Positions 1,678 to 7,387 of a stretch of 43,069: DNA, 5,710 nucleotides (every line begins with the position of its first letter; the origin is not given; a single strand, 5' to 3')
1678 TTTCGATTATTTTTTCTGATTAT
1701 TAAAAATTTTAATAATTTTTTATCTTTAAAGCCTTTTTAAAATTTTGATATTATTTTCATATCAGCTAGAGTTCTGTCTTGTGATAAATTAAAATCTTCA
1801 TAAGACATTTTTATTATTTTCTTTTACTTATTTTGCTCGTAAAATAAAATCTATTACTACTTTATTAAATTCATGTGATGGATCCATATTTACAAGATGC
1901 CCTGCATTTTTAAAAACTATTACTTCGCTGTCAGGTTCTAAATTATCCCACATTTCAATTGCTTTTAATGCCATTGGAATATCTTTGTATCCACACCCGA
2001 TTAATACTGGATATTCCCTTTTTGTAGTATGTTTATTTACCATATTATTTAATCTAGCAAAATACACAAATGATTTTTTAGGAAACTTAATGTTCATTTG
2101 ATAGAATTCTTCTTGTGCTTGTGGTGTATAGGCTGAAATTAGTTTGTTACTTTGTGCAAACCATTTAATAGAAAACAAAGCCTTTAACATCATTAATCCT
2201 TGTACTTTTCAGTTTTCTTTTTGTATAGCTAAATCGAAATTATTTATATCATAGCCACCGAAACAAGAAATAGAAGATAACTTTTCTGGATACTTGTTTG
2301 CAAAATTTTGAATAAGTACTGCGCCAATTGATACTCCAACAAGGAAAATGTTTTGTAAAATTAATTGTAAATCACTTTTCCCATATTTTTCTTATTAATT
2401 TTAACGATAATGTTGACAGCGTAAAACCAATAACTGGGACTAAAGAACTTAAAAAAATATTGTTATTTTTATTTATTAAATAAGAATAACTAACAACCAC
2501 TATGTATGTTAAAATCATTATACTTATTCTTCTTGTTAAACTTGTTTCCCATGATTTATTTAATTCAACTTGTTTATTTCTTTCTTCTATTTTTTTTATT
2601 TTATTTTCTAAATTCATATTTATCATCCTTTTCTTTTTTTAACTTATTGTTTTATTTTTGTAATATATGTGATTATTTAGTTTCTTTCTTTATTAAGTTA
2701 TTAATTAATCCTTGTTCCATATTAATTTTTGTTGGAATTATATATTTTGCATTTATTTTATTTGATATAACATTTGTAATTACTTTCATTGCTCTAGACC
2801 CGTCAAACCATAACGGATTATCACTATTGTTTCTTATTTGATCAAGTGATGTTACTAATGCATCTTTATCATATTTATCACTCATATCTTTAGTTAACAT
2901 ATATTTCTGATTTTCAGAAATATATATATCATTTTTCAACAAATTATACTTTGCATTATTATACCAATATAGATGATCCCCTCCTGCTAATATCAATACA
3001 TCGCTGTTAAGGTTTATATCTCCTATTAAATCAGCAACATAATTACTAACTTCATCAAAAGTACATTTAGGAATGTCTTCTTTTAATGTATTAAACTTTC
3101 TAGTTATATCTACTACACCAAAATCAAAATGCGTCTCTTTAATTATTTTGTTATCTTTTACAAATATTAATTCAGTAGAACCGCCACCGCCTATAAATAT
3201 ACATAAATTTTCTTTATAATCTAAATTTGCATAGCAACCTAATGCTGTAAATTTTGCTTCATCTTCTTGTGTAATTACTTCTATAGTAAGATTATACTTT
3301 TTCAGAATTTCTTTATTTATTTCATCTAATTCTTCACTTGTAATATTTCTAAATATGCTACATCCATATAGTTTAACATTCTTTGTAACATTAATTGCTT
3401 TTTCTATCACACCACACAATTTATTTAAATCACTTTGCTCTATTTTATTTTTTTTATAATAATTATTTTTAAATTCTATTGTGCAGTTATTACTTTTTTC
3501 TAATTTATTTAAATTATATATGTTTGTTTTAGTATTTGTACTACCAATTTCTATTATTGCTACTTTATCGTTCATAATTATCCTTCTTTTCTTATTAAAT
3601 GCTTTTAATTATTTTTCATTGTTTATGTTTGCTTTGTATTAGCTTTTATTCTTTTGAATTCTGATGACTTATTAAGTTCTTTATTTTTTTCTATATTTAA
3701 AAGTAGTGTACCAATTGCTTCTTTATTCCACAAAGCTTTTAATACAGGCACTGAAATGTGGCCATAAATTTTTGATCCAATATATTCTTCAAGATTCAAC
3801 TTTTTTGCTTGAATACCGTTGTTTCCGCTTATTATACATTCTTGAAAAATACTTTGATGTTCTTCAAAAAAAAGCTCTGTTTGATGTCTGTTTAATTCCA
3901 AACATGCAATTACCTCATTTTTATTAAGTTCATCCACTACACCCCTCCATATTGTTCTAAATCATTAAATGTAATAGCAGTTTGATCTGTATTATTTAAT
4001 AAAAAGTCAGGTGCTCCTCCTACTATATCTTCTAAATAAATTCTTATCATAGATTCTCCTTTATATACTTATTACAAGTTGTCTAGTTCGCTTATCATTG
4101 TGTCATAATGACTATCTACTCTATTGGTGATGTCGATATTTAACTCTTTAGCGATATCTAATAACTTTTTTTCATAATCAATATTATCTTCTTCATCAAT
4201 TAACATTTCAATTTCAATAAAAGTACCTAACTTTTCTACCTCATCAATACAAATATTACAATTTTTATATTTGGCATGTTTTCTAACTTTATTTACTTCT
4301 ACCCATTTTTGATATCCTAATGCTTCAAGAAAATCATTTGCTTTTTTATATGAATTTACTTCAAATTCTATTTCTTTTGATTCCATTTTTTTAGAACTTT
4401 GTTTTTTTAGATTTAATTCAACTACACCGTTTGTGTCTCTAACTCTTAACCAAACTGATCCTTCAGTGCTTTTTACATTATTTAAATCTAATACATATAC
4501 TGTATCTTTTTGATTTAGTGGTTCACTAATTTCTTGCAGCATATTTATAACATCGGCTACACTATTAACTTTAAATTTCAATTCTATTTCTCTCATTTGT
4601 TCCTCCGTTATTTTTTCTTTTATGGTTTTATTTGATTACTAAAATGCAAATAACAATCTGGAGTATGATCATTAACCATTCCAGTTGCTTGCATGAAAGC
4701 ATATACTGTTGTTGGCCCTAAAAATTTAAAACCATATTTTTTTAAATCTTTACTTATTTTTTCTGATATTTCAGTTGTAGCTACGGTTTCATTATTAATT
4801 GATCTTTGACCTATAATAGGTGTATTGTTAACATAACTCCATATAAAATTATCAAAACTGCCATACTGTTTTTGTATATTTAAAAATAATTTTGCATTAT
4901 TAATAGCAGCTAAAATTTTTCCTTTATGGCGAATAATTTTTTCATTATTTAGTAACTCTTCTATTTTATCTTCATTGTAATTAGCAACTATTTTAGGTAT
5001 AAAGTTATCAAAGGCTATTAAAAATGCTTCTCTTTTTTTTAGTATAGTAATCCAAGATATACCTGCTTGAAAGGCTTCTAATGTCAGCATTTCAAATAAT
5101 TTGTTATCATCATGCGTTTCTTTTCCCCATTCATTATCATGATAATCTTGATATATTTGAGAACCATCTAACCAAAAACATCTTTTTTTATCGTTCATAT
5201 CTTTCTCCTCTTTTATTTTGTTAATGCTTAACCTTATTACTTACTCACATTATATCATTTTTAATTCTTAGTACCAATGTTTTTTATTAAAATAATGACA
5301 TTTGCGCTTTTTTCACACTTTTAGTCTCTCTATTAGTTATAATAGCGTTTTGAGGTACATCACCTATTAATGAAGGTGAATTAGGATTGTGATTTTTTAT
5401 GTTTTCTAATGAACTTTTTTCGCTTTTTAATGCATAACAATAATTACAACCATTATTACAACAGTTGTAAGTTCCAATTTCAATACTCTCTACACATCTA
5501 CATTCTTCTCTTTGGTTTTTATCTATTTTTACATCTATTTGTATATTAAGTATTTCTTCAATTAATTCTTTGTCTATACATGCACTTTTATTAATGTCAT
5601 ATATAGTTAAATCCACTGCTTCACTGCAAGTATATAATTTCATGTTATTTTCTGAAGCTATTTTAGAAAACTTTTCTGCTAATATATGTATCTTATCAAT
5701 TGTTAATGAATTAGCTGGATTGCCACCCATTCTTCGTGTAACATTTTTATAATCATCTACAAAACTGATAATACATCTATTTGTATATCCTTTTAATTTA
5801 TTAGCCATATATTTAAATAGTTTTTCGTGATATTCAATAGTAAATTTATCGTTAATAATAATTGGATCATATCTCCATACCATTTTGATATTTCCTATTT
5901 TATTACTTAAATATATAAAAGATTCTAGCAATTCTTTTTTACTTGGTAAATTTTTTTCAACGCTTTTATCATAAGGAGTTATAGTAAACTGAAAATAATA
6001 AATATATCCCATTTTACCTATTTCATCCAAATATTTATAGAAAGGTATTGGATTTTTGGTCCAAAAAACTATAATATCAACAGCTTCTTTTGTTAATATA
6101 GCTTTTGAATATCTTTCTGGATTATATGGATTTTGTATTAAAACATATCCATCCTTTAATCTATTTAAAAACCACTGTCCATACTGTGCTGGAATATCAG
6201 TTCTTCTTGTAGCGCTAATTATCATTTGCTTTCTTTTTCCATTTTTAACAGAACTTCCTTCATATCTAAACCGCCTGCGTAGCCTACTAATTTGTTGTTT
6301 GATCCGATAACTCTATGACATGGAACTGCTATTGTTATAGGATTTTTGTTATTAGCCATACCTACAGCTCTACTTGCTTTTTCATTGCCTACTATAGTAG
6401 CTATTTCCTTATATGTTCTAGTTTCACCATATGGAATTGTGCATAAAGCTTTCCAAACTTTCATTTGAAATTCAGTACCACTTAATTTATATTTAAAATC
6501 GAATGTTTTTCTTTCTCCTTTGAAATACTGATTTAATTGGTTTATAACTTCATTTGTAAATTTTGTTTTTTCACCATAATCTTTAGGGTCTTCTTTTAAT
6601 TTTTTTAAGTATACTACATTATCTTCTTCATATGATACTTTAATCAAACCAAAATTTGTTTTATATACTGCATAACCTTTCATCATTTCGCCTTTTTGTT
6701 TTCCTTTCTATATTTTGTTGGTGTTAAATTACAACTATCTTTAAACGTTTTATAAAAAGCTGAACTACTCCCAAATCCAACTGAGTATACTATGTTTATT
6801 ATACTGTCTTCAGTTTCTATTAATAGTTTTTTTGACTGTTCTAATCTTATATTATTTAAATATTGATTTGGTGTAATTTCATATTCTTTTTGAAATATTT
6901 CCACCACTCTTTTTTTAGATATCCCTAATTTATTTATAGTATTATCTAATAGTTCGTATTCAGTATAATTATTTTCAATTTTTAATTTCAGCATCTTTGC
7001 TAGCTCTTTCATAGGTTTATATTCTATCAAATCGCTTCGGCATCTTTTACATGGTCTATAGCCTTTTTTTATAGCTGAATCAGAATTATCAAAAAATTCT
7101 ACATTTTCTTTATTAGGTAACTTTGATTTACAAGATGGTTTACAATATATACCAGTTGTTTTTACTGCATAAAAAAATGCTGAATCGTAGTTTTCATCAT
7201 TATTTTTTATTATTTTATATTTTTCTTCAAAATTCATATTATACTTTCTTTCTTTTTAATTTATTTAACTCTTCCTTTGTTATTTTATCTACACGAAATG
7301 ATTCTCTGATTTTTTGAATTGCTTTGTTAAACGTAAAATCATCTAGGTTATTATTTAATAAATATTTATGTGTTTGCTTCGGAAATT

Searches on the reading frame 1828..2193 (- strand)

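Call 40: search_protein_families(library=pfam, proteins=[window:1828-2193:-], max_evalue=0.001)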
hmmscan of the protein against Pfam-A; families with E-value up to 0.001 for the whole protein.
window:1828-2193:- (121 aa): 1 family
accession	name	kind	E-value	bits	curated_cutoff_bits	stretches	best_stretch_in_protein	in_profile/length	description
PF00561.26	Abhydrolase_1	-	0.00083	19.5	25.8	1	36-104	200-243/245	alpha/beta hydrolase fold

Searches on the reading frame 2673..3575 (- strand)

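Call 40: search_protein_families(library=pfam, proteins=[window:2673-3575:-], max_evalue=0.001)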
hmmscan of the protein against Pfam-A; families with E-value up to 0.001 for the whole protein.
window:2673-3575:- (300 aa): 1 family
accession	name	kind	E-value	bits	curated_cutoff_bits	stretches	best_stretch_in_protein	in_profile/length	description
PF02541.22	Ppx-GppA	-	1.2e-13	51.6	27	1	35-164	22-154/285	Ppx/GppA phosphatase family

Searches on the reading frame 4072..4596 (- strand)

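Call 40: search_protein_families(library=pfam, proteins=[window:4072-4596:-], max_evalue=0.001)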
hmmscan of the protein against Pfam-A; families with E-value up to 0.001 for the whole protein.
window:4072-4596:- (174 aa): 1 family
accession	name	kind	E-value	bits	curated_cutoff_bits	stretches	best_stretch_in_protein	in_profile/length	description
PF01928.26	CYTH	-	8.9e-18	65.2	23.2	1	1-157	1-172/179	CYTH domain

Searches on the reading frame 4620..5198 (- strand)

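Call 40: search_protein_families(library=pfam, proteins=[window:4620-5198:-], max_evalue=0.001)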
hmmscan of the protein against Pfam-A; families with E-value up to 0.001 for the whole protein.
window:4620-5198:- (192 aa): 1 family
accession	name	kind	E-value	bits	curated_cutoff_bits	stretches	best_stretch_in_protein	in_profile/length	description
PF03352.18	Adenine_glyco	-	2.8e-76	255.8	25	1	9-184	1-176/177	Methyladenine glycosylase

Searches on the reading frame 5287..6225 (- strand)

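Call 40: search_protein_families(library=pfam, proteins=[window:5287-6225:-], max_evalue=0.001)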
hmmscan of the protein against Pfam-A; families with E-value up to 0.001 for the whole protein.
window:5287-6225:- (312 aa): 1 family
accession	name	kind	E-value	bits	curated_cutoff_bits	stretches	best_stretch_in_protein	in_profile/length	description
PF08902.16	DUF1848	-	6.6e-99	331.4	30.5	1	2-265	1-262/262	Domain of unknown function (DUF1848)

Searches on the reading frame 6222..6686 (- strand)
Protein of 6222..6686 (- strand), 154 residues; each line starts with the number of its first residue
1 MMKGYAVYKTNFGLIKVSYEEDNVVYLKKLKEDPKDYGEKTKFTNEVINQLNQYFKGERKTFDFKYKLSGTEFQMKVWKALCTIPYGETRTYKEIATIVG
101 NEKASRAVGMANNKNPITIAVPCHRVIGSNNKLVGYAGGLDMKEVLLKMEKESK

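Call 40: search_protein_families(library=pfam, proteins=[window:6222-6686:-], max_evalue=0.001)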
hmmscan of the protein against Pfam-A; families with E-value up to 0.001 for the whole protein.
window:6222-6686:- (154 aa): 2 families
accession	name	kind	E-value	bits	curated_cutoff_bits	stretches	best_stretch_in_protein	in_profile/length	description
PF01035.26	DNA_binding_1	-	4.9e-34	116.5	27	1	72-151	1-80/81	6-O-methylguanine DNA methyltransferase, DNA binding domain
PF02870.21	Methyltransf_1N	-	1.7e-05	25.7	21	1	5-65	3-68/71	6-O-methylguanine DNA methyltransferase, ribonuclease-like domain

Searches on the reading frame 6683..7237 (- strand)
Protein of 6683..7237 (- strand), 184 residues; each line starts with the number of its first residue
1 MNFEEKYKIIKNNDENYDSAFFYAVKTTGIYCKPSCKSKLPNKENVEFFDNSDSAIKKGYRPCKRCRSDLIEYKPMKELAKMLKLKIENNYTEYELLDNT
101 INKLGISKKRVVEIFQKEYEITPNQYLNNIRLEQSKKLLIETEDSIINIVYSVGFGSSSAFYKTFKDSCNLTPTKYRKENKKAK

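Call 40: search_protein_families(library=pfam, proteins=[window:6683-7237:-], max_evalue=0.001)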
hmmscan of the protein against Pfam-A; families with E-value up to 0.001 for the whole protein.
window:6683-7237:- (184 aa): 3 families
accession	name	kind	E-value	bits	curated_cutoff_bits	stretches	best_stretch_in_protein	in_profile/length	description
PF02805.21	Ada_Zn_binding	-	1.6e-29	102.1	23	1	6-68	2-64/65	Metal binding domain of Ada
PF12833.13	HTH_18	-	1.6e-20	73.6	33.6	1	102-178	3-79/80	Helix-turn-helix domain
PF00165.29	HTH_AraC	-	5.7e-12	45.9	26.6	1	142-178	7-42/42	Bacterial regulatory helix-turn-helix proteins, AraC family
